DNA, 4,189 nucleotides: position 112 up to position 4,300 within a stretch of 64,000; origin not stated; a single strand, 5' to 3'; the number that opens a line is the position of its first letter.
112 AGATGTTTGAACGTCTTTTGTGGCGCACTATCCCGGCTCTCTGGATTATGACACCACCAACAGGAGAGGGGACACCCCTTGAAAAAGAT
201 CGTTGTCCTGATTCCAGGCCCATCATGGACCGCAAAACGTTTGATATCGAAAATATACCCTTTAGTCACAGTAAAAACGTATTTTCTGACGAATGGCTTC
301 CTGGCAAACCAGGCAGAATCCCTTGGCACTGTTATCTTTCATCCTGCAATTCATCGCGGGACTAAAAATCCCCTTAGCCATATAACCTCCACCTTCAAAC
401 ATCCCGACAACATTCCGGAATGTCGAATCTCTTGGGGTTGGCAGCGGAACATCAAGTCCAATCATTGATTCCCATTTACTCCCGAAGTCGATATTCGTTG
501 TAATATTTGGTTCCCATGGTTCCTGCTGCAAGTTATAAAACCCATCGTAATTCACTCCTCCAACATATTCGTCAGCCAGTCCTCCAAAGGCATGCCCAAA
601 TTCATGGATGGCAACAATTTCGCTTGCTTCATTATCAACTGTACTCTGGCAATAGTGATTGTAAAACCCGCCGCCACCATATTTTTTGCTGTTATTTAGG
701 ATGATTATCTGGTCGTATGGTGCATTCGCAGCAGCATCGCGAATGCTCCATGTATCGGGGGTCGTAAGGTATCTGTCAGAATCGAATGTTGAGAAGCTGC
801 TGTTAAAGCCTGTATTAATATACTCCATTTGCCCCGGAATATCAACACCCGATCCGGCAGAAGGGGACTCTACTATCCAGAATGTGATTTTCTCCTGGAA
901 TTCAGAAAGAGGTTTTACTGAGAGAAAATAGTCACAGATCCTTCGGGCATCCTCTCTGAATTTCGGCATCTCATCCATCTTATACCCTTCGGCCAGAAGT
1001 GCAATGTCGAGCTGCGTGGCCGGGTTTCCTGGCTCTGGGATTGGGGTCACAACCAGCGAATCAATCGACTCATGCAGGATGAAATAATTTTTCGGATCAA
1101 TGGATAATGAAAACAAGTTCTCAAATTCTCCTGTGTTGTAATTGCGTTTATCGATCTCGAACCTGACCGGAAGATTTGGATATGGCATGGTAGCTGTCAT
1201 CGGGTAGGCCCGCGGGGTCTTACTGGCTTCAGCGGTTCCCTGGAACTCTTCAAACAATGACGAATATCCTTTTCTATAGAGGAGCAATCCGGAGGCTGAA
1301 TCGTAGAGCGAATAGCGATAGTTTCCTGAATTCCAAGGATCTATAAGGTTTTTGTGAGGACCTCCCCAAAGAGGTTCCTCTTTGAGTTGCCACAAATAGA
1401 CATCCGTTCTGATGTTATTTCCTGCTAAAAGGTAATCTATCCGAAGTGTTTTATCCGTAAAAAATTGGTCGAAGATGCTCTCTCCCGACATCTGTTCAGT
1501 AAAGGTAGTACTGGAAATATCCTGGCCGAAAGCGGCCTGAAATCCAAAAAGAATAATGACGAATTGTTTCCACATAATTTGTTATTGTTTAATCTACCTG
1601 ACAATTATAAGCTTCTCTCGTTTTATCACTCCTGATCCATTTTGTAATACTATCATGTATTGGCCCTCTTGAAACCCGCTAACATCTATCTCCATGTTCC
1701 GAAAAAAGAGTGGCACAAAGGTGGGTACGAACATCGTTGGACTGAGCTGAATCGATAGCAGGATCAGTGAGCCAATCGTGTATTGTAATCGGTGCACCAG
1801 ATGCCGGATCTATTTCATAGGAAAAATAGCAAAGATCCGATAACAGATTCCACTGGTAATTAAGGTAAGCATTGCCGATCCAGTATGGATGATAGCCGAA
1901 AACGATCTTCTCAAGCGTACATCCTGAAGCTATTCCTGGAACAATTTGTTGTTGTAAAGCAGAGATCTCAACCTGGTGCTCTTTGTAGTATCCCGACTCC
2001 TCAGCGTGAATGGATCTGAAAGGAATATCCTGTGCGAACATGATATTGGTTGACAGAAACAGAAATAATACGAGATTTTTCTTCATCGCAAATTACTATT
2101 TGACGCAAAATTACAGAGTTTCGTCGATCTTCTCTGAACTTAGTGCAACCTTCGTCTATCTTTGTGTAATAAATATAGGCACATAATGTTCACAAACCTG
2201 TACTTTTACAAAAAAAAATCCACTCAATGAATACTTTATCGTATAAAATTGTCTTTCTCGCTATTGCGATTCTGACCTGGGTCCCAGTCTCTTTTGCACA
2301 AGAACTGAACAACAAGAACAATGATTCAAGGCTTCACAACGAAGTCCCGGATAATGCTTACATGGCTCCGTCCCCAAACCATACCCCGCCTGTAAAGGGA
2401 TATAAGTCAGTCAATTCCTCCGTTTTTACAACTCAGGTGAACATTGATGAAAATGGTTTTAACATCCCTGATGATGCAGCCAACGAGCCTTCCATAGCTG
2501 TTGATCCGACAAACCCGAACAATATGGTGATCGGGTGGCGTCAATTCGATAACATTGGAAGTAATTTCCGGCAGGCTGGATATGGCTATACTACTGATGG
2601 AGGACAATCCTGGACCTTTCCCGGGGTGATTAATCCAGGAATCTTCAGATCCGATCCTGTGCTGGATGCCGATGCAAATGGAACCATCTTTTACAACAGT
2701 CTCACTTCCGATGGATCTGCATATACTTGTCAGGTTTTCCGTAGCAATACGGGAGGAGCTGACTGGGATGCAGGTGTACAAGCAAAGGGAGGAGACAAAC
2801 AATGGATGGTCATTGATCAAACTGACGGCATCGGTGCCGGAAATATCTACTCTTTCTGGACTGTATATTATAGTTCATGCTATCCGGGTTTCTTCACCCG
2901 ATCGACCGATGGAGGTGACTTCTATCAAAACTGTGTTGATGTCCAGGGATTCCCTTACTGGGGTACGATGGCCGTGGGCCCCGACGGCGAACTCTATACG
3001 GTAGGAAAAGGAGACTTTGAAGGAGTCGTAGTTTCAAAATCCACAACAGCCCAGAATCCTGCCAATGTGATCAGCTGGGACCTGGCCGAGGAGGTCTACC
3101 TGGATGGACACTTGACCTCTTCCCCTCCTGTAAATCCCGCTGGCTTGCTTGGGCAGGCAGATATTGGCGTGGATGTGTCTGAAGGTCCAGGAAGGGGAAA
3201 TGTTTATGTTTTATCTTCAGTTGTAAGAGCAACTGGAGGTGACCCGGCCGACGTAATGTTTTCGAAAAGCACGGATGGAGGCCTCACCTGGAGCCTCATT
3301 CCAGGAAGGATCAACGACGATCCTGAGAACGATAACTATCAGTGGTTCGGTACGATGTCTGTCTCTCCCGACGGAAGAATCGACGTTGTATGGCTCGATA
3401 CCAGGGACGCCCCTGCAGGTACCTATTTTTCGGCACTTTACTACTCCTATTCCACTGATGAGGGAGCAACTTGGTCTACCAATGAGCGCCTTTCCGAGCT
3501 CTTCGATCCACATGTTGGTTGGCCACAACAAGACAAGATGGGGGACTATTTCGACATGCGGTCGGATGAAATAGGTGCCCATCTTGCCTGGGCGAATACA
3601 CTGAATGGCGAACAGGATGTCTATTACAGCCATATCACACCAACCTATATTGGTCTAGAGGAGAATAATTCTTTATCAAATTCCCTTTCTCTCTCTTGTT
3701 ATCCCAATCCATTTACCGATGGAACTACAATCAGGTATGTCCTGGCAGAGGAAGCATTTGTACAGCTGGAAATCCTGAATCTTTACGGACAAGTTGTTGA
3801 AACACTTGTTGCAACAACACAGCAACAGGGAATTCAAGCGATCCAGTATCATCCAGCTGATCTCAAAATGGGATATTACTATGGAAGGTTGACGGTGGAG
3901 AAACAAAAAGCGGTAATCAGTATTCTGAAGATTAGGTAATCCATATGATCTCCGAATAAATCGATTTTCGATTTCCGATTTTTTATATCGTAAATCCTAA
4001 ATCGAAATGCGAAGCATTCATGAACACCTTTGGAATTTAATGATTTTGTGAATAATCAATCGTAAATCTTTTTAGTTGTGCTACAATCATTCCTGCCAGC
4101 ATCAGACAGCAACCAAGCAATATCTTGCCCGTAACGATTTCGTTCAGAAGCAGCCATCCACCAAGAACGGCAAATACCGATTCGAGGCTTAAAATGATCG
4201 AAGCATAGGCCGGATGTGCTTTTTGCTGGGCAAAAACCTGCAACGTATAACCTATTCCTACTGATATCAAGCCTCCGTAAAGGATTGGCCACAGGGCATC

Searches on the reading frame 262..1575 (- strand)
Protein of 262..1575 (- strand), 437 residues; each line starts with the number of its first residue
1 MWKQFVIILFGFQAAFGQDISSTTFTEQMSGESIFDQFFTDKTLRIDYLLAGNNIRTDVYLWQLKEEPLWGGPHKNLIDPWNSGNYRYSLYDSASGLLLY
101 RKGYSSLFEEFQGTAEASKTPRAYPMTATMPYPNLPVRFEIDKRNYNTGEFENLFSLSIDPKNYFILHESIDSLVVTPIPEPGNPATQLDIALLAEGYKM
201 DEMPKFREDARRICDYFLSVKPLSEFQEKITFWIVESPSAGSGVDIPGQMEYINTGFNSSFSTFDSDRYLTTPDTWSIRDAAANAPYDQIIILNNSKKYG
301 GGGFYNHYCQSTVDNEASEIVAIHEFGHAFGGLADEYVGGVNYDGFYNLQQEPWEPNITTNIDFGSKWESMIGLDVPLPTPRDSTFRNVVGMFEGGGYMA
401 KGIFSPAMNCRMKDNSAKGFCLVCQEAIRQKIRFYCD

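Call 10: search_protein_families(library=pfam, proteins=[window:262-1575:-])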
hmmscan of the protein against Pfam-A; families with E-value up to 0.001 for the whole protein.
window:262-1575:- (437 aa): 2 families
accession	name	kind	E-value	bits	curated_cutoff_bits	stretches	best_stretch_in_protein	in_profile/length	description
PF09471.16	Peptidase_M64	-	1.8e-63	215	26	2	179-383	3-208/302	IgA Peptidase M64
PF16217.10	M64_N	-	5.5e-34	116.8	27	1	35-148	2-115/122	Peptidase M64 N-terminus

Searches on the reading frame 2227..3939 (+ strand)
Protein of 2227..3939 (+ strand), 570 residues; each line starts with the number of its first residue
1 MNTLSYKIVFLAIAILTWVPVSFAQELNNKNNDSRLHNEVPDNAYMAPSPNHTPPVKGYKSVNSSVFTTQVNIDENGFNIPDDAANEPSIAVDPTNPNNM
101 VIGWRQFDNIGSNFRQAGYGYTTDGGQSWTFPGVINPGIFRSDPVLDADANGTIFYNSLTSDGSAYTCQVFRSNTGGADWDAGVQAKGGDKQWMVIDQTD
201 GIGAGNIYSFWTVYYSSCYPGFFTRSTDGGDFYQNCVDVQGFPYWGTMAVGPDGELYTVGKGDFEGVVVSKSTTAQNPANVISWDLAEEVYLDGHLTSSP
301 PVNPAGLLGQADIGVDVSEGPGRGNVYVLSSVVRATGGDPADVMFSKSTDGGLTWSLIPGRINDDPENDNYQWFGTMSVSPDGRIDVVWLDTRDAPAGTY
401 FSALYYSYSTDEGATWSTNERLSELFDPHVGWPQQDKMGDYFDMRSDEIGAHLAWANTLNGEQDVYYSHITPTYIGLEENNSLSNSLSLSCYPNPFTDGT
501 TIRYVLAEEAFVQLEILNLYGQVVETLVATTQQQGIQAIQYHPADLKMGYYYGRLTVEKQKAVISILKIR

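Call 10: search_protein_families(library=pfam, proteins=[window:2227-3939:+])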
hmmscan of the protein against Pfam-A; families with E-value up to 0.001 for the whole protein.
window:2227-3939:+ (570 aa): 4 families
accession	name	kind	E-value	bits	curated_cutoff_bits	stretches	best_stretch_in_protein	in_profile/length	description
PF18962.6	Por_Secre_tail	-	3e-06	27.9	27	1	492-562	2-69/75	Secretion system C-terminal sorting domain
PF13088.12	BNR_2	-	9.2e-05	22.4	31.4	0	343-423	20-101/277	BNR repeat-like domain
PF02012.26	BNR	-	0.00021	21.2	27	0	408-418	2-12/12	BNR/Asp-box repeat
PF15892.11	BNR_4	-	0.00068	19.5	27.3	0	371-419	149-196/272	BNR repeat-containing family member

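Call 83: search_protein_families(library=ncbifam, proteins=[window:2227-3939:+], max_evalue=0.00001)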
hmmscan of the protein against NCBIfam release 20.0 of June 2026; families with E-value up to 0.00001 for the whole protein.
window:2227-3939:+ (570 aa): 2 families
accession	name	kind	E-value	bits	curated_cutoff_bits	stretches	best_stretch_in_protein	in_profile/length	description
NF052323.1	T9SSA_dep_M6i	equivalog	9.1e-08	30.5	600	1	489-561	958-1030/1043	T9SS-dependent M6-like inactivated metalloprotease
TIGR04183.1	Por_Secre_tail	domain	2e-07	30.9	23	1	492-567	2-70/72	T9SS type A sorting domain-containing protein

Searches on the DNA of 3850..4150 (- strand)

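Call 31: search_rna_families(source=window, start=3850, end=4150, threshold=evalue, max_evalue=10, show_alignments=3)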
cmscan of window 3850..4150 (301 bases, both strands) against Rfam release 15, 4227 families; matches with E-value up to 10: 2.
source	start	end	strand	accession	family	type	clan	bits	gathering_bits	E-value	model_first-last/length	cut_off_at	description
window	3958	4008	-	RF00904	mir-392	Gene; miRNA;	-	14.1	62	8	1-75/75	no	mir-392 microRNA precursor family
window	3910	4024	-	RF02615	BSR0626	Gene; sRNA;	-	13.5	155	5.9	1-128/128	no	Brucella sRNA 0626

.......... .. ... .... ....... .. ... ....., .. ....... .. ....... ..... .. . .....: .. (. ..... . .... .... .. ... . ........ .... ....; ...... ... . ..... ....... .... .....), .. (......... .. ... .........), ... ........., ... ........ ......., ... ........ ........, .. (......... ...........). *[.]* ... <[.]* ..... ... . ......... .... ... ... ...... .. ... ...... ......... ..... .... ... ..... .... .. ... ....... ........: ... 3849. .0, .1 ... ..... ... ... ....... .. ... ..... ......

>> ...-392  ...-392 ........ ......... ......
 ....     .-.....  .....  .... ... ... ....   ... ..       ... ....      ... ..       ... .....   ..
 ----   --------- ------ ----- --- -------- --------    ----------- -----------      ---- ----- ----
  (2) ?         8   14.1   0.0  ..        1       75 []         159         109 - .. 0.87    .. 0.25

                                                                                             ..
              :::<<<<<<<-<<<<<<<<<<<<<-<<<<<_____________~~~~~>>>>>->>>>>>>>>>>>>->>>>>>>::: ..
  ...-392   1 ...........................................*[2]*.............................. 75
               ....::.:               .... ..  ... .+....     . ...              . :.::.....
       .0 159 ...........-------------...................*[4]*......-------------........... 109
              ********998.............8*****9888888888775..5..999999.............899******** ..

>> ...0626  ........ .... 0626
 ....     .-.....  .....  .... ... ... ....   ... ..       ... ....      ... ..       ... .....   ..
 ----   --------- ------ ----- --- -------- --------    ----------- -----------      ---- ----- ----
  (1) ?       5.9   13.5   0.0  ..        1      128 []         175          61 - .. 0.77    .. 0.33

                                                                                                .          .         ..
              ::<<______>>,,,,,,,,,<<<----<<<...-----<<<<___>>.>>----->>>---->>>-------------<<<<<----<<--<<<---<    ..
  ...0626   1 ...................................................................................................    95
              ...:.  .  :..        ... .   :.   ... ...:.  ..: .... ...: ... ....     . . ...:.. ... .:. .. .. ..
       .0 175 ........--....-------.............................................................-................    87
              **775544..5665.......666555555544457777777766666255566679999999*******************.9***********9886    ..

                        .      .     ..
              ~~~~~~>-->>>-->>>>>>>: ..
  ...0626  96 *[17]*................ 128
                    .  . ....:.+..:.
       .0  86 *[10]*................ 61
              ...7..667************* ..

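Call 75: search_dna_similar(query=window:3990-4072:-, collection=plasmids, mode=distant, max_evalue=0.01, max_rows=15)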
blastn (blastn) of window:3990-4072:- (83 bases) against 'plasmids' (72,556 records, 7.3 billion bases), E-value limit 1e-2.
No match.
